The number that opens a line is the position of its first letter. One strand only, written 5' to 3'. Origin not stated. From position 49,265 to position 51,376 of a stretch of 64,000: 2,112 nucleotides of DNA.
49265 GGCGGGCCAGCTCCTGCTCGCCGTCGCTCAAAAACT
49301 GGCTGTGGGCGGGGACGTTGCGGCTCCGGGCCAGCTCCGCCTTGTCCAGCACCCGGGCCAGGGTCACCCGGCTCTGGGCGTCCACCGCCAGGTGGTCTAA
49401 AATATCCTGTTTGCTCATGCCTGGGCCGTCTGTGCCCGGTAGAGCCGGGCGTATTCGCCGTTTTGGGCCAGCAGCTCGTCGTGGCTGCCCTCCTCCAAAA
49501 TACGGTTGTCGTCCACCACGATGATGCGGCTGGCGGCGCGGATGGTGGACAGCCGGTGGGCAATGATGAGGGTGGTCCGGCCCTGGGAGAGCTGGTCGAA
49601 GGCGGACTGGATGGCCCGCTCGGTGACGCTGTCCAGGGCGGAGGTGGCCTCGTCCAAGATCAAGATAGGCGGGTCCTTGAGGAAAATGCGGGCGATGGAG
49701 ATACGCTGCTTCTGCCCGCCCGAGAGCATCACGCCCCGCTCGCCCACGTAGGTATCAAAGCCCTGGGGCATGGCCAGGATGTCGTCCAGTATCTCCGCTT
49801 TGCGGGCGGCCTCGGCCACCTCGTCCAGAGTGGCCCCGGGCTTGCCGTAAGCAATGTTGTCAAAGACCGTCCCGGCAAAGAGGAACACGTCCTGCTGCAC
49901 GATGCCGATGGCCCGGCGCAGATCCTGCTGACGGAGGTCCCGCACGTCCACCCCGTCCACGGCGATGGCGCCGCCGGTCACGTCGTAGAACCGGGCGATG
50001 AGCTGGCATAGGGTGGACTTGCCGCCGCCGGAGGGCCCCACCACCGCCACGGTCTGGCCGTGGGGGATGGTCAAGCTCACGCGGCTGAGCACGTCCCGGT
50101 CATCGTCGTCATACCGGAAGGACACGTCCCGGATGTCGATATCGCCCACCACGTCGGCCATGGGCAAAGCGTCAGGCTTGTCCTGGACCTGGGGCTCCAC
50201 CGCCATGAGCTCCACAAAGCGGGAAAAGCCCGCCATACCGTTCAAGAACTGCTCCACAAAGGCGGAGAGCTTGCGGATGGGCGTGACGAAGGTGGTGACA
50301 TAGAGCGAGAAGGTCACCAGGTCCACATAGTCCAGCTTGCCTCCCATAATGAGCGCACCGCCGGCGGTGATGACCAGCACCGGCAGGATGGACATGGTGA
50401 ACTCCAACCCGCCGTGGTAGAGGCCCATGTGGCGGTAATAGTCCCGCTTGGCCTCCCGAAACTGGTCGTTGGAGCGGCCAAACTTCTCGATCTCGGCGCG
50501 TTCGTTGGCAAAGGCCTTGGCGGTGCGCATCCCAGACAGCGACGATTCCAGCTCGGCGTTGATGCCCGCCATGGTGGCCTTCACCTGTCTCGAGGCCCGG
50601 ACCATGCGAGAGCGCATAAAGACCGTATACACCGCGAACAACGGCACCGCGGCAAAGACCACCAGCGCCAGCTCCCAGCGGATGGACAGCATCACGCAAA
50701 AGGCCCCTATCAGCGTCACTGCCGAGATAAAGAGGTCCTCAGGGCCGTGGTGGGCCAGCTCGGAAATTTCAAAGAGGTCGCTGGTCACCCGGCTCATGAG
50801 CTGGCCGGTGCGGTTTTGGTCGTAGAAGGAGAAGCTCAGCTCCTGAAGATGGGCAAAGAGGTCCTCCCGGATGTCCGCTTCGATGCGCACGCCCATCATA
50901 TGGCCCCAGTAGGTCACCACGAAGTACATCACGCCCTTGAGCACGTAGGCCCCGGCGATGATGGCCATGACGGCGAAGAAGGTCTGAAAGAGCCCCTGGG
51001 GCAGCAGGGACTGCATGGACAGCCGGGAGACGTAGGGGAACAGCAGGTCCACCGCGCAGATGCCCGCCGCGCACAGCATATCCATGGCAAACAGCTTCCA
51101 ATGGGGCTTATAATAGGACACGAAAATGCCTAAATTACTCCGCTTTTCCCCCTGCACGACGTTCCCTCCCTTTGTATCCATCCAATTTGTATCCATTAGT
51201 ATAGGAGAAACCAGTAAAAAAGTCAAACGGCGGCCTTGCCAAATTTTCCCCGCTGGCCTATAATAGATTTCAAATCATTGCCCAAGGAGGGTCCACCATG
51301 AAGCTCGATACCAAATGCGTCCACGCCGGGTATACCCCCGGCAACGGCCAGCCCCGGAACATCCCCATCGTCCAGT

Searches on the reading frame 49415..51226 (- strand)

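Call 94: search_protein_families(library=pfam, proteins=[window:49415-51226:-], max_evalue=0.00001)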
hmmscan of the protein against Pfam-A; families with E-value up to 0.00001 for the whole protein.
window:49415-51226:- (603 aa): 3 families
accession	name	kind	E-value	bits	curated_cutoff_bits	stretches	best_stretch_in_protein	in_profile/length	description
PF00664.28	ABC_membrane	-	1e-50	173.4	28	1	48-316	3-273/274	ABC transporter transmembrane region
PF00005.33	ABC_tran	-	1.8e-32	113.2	25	1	380-529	1-137/137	ABC transporter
PF02463.25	SMC_N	-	2.9e-08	33.9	40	1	468-571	121-211/220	RecF/RecN/SMC N terminal domain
